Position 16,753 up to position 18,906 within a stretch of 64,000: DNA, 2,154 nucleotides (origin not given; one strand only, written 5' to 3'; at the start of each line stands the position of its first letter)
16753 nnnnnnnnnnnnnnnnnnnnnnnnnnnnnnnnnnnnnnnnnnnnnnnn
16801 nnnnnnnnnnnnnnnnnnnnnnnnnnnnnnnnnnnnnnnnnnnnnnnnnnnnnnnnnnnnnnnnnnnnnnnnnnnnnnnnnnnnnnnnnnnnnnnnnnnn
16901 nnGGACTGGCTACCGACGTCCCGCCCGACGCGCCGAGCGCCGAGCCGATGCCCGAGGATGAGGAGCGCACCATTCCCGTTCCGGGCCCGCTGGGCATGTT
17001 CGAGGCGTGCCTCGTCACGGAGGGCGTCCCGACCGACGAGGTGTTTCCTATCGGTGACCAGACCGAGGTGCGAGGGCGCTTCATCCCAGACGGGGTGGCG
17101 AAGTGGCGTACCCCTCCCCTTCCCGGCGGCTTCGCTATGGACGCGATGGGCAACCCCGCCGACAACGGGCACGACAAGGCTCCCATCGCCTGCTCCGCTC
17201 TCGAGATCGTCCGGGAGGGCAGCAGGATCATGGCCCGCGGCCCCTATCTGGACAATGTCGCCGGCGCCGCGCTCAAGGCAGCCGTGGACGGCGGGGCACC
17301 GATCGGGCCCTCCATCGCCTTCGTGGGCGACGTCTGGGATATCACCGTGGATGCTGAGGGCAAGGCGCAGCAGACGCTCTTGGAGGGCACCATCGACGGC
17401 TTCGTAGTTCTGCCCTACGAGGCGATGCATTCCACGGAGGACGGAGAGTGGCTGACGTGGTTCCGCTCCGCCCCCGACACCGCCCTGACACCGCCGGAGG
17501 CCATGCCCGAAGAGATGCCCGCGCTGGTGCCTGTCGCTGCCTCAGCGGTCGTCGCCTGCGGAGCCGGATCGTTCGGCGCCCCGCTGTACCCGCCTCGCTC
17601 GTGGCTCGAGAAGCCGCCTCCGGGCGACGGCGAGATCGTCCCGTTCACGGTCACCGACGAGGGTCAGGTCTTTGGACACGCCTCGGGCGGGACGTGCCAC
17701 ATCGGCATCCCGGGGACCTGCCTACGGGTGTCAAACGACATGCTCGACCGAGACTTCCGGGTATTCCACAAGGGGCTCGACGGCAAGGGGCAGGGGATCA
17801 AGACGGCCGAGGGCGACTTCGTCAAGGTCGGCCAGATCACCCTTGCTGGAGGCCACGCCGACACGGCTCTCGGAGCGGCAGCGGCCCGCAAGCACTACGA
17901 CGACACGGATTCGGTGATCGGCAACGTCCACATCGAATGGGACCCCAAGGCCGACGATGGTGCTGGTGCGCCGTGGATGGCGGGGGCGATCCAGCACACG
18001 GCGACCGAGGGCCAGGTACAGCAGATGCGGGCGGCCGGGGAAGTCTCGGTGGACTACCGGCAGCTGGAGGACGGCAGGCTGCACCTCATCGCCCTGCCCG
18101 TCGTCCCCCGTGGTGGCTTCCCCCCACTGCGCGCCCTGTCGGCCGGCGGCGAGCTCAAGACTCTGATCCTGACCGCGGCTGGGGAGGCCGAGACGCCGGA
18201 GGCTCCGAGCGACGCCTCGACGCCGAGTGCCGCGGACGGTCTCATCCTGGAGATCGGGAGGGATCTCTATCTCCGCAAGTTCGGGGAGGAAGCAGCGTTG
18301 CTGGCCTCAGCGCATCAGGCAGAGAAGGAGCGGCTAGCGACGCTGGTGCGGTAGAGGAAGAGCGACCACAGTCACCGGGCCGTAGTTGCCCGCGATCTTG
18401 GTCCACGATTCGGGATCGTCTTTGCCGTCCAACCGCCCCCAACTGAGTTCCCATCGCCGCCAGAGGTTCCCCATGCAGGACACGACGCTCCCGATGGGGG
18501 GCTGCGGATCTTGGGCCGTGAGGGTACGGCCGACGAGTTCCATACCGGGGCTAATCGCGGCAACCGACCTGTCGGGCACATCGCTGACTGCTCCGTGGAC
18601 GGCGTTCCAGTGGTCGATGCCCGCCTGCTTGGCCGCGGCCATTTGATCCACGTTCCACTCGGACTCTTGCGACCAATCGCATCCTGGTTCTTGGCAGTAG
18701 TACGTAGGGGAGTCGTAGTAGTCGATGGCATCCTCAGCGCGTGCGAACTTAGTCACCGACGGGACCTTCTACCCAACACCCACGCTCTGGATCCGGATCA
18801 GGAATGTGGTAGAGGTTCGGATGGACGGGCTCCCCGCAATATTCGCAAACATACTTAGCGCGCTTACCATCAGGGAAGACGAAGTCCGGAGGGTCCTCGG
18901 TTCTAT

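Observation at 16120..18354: LigT-like 2H phosphoesterase fused to the capsid maturation protease: a candidate encapsidated counter-defence or RNA-end enzyme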

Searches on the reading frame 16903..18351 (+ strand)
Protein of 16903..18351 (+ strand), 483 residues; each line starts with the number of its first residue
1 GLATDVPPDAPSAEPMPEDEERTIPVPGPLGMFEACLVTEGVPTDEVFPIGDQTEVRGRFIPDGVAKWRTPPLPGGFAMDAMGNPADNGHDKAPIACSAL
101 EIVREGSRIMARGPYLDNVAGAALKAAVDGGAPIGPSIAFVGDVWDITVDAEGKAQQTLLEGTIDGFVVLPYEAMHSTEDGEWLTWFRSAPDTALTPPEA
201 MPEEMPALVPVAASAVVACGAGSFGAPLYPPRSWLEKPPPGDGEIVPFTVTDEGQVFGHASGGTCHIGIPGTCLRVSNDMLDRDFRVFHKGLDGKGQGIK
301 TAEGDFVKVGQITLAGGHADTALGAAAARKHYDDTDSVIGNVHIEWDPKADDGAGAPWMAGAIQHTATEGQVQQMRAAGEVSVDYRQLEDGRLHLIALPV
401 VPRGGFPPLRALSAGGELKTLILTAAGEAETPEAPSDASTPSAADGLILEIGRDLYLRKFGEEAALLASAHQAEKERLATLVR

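Call 52: predict_structure(alignment_id=A5)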
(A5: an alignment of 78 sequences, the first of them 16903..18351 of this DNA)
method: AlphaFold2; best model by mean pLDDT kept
length: 483 residues; sequences in the alignment: 78
mean_pLDDT: 79.9   pTM: 0.48
mean pLDDT of the five models: 79.9, 79.8, 79.7, 79.1, 77.9
residues with pLDDT >= 90: 218; 70-90: 153; 50-70: 42; < 50: 70
segments of 3 or more residues with pLDDT < 50: 1-7, 194-220, 404-432, 434-438
pLDDT, mean of each block of 10 residues (from residue 1): 45 57 77 95 80 82 96 93 74 93 97 95 92 90 92 89 95 74 88 51 39 44 85 89 88 95 65 73 92 77 95 90 90 92 94 91 95 91 92 93 50 39 40 47 74 83 83 88 85
secondary structure, 60 per line:
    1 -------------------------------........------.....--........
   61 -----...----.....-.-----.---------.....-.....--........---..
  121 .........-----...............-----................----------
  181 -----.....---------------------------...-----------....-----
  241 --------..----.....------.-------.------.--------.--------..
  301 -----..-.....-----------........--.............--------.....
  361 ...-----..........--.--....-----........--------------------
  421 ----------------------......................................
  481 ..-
elements in order: E32-39 E46-50 E53-60 E66-68 E73-77 E95-99 E101-105 E108-115 H119-129 E135-149 E155-170 E186-190 H232-235 E255-259 E309-313 H325-332 E338-347 E356-363 H369-378 E384-387 E393-400 H443-482

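Call 56: fold_search(model_id=the predicted structure, library=pdb)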
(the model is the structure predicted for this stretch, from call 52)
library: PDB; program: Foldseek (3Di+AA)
matches with E <= 10: 661; with E <= 0.001: 3
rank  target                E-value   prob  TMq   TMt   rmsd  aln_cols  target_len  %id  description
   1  5jbl_A                4.0e-04  0.99  0.13  0.32  17.0       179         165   13  Structure of the bacteriophage T4 capsid assembly protease, gp21. (released 2016-12-07)
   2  5jbl_B                6.7e-04  0.98  0.13  0.33  16.1       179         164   14  Structure of the bacteriophage T4 capsid assembly protease, gp21. (released 2016-12-07)
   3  5jbl_C                8.4e-04  0.97  0.13  0.32  17.3       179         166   13  Structure of the bacteriophage T4 capsid assembly protease, gp21. (released 2016-12-07)
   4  1o6e_A                6.5e-02  0.44  0.15  0.27   9.7       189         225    8  Epstein-Barr virus protease (released 2002-11-14)
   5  5ur3_A                1.2e-01  0.60  0.11  0.24   6.4       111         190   12  Kaposi's Sarcoma Herpesvirus Protease in Complex with Allosteric Inhibitor (released 2017-03-08)
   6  5v5e_B                1.2e-01  0.51  0.14  0.32  10.4       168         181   13  Room temperature (280K) crystal structure of Kaposi's sarcoma-associated herpesvirus protease in complex with alloster (released 2017-04-12)
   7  5ute_A                1.5e-01  0.66  0.17  0.37   7.3       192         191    9  Kaposi's Sarcoma Herpesvirus Protease in Complex with Allosteric Inhibitor (released 2017-03-15)
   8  1fl1_B                1.7e-01  0.38  0.12  0.24  10.9       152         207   12  KSHV PROTEASE (released 2000-11-22)
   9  9n8x_B                1.7e-01  0.18  0.11  0.07  18.8       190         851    6  Intermembrane lipid transport complex LetAB from Escherichia coli (Composite model corresponding to Map 2) (released 2025-11-05)
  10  8fee_C                1.9e-01  0.12  0.05  0.09  16.1       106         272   16  Structure of Mce1 transporter from Mycobacterium smegmatis in the absence of LucB (Map2) (released 2023-02-22)
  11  4p2t_B                2.6e-01  0.60  0.13  0.29   5.1       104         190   17  Crystal structure of Kaposi's sarcoma-associated herpesvirus (KSHV) protease in complex with a dimer disruptor (released 2014-07-16)
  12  5uv3_B                2.6e-01  0.33  0.14  0.32  10.1       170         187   13  Kaposi's Sarcoma Herpesvirus Protease in Complex with Allosteric Inhibitor (released 2017-03-29)
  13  9n8x_D                3.1e-01  0.15  0.11  0.07  19.7       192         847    6  Intermembrane lipid transport complex LetAB from Escherichia coli (Composite model corresponding to Map 2) (released 2025-11-05)
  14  2pbk_A                3.5e-01  0.25  0.13  0.26  10.6       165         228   11  Crystal structure of KSHV protease in complex with hexapeptide phosphonate inhibitor (released 2007-12-25)
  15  4chh_A                3.5e-01  0.13  0.09  0.19  10.4       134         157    6  N-terminal domain of yeast PIH1p (released 2014-05-14)
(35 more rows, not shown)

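Call 66: fold_search(model_id=the predicted structure, library=viral)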
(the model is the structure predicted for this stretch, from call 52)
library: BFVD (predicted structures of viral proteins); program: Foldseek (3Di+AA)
matches with E <= 10: 398; with E <= 0.001: 89
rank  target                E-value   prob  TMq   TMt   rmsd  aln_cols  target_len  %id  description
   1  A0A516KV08            2.0e-25  1.00  0.33  0.30  21.7       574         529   23  Capsid maturation protease [Microbacterium phage FuzzBuster]
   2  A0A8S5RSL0            2.1e-25  1.00  0.32  0.30  28.4       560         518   22  Minor head component F [Siphoviridae sp. ctZF426]
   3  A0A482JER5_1          4.5e-21  1.00  0.33  0.21  21.0       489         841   21  (no name in the UniProt tables at hand)
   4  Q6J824                2.6e-20  1.00  0.32  0.32  20.8       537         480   20  Pas7 [Actinoplanes phage phiAsp2]
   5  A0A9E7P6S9            8.3e-19  1.00  0.34  0.19  32.8       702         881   18  (no name in the UniProt tables at hand)
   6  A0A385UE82            9.2e-18  1.00  0.31  0.15  29.6       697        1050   17  Capsid morphogenesis protein [Microbacterium phage OneinaGillian]
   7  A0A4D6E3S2            8.0e-15  1.00  0.32  0.45  16.5       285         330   28  Capsid maturation protease [Gordonia phage GodonK]
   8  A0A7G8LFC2            1.3e-14  1.00  0.32  0.13  12.8       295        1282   28  (no name in the UniProt tables at hand)
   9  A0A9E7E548            3.1e-11  1.00  0.32  0.15  12.2       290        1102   26  RNA ligase [Gordonia phage Tardus]
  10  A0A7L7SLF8            3.7e-10  1.00  0.31  0.40   9.7       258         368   28  Capsid maturation protease [Gordonia phage Clown]
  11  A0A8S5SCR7            2.3e-08  1.00  0.25  0.45  15.2       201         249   16  Prohead serine protease [Siphoviridae sp. ctt1f11]
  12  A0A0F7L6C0            1.1e-07  1.00  0.21  0.27  26.3       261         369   15  HK97 family phage prohead protease [uncultured marine virus]
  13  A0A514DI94            1.6e-07  1.00  0.22  0.82   4.1       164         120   17  Uncharacterized protein [Microbacterium phage Cressida]
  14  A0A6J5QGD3            4.2e-07  1.00  0.25  0.23  11.4       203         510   13  Prohead protease [uncultured Caudovirales phage]
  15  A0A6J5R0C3            6.7e-07  1.00  0.24  0.62  13.8       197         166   11  Proheadase_HK97, phage prohead protease, HK97 family (Fragment) [uncultured Caudovirales phage]
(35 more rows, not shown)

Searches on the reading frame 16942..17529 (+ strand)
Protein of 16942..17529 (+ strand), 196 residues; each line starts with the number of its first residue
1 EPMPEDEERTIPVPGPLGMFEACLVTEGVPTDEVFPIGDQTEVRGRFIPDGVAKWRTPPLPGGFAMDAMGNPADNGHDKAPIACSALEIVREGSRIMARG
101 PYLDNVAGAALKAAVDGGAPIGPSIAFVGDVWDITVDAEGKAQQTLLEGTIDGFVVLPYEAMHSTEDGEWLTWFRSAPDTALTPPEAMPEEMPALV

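Call 15: search_solved_structures(query=A2, max_evalue=10, show_alignments=2)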
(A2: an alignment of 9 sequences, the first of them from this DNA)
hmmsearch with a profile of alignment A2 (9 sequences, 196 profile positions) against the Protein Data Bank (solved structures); distinct sequences matched with E-value up to 10: 10.
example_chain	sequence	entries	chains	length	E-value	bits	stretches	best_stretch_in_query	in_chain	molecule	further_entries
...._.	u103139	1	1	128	0.87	12.3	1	155-181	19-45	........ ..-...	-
6jb2_A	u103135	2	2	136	0.93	12.2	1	155-181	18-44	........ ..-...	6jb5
1zvy_A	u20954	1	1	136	0.97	12.1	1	155-181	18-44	Immunoglobulin heavy chain antibody variable domain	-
6jb8_A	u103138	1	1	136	0.97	12.1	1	155-181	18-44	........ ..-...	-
9fgx_C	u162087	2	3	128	1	12.1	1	156-181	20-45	anti-Lysozyme Gluebody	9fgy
7rth_a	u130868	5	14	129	1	12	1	154-181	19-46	Nanobody | VHH domain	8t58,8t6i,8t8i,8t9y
1iz4_A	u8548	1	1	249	1.1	12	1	106-173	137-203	Proliferating cell nuclear antigen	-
8ybn_B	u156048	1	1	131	1.2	11.8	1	157-181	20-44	nanobody SEB-Nb8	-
1d4c_A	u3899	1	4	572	1.8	11.3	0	70-161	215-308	FLAVOCYTOCHROME C FUMARATE REDUCTASE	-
1d4d_A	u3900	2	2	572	1.8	11.3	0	70-161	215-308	FLAVOCYTOCHROME C FUMARATE REDUCTASE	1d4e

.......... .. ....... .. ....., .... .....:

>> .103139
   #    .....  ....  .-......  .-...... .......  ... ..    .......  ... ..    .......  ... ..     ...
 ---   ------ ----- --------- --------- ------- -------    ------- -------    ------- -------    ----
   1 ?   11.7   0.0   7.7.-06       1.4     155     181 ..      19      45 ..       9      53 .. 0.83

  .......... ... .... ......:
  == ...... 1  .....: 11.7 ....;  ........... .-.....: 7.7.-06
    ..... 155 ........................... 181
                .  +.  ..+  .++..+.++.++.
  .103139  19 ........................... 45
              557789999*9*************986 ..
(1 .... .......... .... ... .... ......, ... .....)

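Call 57: search_protein_families(library=phrogs, proteins=[window:16942-17529:+], max_evalue=0.1)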
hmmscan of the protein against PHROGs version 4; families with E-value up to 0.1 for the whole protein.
window:16942-17529:+ (196 aa): 1 family
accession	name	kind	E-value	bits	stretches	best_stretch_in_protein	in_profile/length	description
phrog_859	-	head and packaging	0.0074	15.8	1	31-149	381-487/807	portal protein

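Call 58: search_protein_families(library=pfam, alignment_id=A2, max_evalue=10)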
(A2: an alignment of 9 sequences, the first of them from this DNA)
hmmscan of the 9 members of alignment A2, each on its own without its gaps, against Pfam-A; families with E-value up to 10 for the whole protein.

A. member 1, seq(196 aa): 0 families

B. families by the number of members that match (of 9 scanned): 1 family
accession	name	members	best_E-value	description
PF18694.6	TDP-43_N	2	0.0041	TAR DNA-binding protein 43, N-terminal domain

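Call 67: search_protein_families(library=ncbifam, proteins=[window:16942-17529:+], max_evalue=10)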
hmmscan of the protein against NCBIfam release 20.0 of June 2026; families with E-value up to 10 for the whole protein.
window:16942-17529:+ (196 aa): 0 families

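Call 72: search_protein_representatives(alignment_id=A2)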
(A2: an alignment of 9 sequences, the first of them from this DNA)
Query: 9 sequences, 196 profile positions. Proteins with E-value up to 0.001 (for the whole library): 696; up to 1e-10: 107; up to 1e-30: 6. The best 150 are listed.
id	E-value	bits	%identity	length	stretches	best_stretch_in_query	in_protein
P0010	2.5e-94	330.7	-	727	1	2-196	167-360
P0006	1.1e-91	322.0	-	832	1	6-192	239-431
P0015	1.1e-63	230.6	-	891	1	2-194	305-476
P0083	5.4e-62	225.1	-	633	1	3-194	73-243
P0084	2.1e-41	157.9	-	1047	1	7-196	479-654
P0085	2.8e-36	141.2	-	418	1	11-195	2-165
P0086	1.8e-20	89.6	-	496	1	21-164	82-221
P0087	3.7e-20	88.6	-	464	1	13-164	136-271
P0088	9.5e-20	87.3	-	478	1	25-164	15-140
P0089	1.0e-19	87.2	-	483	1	13-163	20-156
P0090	5.9e-19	84.7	-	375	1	38-165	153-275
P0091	8.0e-19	84.2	-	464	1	5-128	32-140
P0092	2.5e-18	82.7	-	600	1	8-180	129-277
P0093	2.5e-18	82.6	-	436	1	16-184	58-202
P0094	1.0e-17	80.7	-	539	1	39-162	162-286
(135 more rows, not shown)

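Call 74: search_protein_families(library=pfam, alignment_id=A8, max_evalue=0.01)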
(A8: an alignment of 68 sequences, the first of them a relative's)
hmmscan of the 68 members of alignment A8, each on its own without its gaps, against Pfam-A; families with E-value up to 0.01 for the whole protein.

A. member 1, P0083 (633 aa): 0 families

B. families by the number of members that match (of 68 scanned): 24 families
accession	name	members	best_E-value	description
PF04233.19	Phage_Mu_F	13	2.7e-17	Phage Mu protein F like protein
PF13563.12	2_5_RNA_ligase2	13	8.8e-14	2'-5' RNA ligase superfamily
PF02834.22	LigT_PEase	5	0.00029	LigT like Phosphoesterase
PF04586.22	Peptidase_S78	4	0.00078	Caudovirus prohead serine protease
PF00210.30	Ferritin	3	1.8e-14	Ferritin-like domain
PF00004.35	AAA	2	1e-09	ATPase family associated with various cellular activities (AAA)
PF19347.4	DUF5925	2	4.2e-09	Domain of unknown function (DUF5925)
PF12773.13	DZR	2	4.4e-08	Double zinc ribbon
PF14528.11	LAGLIDADG_3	2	1.9e-06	LAGLIDADG-like domain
PF13604.12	AAA_30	2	0.00049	AAA domain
PF13191.12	AAA_16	2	0.0069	AAA ATPase domain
PF24792.1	DUF7701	1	1.8e-24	Domain of unknown function (DUF7701)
PF00293.34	NUDIX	1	8.1e-19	NUDIX domain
PF23855.1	DUF7218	1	1.5e-12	Family of unknown function (DUF7218)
PF13248.11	Zn_ribbon_3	1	1.4e-06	zinc-ribbon domain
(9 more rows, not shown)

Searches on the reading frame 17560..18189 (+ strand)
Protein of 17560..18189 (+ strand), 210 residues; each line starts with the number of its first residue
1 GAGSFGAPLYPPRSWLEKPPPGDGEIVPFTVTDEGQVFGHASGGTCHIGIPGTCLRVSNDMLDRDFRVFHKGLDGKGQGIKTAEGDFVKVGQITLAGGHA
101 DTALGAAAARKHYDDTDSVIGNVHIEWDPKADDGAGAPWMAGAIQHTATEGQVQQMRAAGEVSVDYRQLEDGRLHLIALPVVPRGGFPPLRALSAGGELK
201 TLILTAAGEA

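Call 14: search_solved_structures(query=A3, max_evalue=10, show_alignments=2)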
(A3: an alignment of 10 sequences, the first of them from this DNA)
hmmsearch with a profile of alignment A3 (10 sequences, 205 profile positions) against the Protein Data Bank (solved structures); distinct sequences matched with E-value up to 10: 0.

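Call 19: find_homologous_proteins(query=A3, max_evalue=0.001)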
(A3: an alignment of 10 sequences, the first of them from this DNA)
Query A3 (10 sequences) (205 aa, profile of the alignment): 61 proteins with E <= 0.001 among 8000 candidates.
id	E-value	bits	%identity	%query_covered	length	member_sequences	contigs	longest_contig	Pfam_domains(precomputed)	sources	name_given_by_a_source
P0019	1.8e-80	287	41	86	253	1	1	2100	-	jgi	jgi:hypothetical protein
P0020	2.2e-38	150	39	98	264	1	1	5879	-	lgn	-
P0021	1.3e-37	147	41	96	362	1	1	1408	-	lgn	-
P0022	2.7e-36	143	39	99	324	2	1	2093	-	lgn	-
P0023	7.1e-36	142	38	96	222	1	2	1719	-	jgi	jgi:hypothetical protein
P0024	7.4e-36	142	38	97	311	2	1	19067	-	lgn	-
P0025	9.5e-36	141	41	99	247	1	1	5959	-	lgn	-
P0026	1.2e-35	141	39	99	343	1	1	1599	-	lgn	-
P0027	2.6e-35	140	40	99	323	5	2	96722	-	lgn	-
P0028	1.5e-34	137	38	99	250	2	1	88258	-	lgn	-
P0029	2.3e-34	137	40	98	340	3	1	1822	-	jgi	jgi:hypothetical protein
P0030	8.8e-34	135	37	99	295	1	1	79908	-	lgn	-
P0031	9.6e-34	135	37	99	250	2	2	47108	-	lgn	-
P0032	2.5e-33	133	38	99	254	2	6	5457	-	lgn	-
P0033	6.2e-33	132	37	100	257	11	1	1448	-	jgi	jgi:hypothetical protein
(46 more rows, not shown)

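Call 57: search_protein_families(library=phrogs, proteins=[window:17560-18189:+], max_evalue=0.1)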
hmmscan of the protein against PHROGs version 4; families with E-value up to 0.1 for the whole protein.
window:17560-18189:+ (210 aa): 5 families
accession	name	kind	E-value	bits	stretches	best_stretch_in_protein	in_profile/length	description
phrog_21470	-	unknown function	1.4e-23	84.4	1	7-208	218-402/500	-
phrog_859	-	head and packaging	3.6e-20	73.1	1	29-207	571-735/807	portal protein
phrog_18402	-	head and packaging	5.5e-19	69.1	1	25-208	29-192/861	head maturation protease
phrog_29860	-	head and packaging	1.4e-12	48.4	1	29-192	32-180/405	virion structural protein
phrog_21406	-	unknown function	0.00028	19.5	1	78-187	671-775/1668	-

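Call 67: search_protein_families(library=ncbifam, proteins=[window:17560-18189:+], max_evalue=10)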
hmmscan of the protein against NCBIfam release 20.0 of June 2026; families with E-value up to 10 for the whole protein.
window:17560-18189:+ (210 aa): 0 families

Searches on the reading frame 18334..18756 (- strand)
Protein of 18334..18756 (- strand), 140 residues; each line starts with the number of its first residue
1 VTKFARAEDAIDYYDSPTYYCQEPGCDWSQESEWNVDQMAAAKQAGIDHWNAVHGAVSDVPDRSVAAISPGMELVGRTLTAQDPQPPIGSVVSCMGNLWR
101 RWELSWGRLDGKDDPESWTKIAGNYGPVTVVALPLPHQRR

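Call 84: search_protein_families(library=pfam, proteins=[window:18334-18756:-], max_evalue=0.01)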
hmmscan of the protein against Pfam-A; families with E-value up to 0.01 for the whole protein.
window:18334-18756:- (140 aa): 0 families
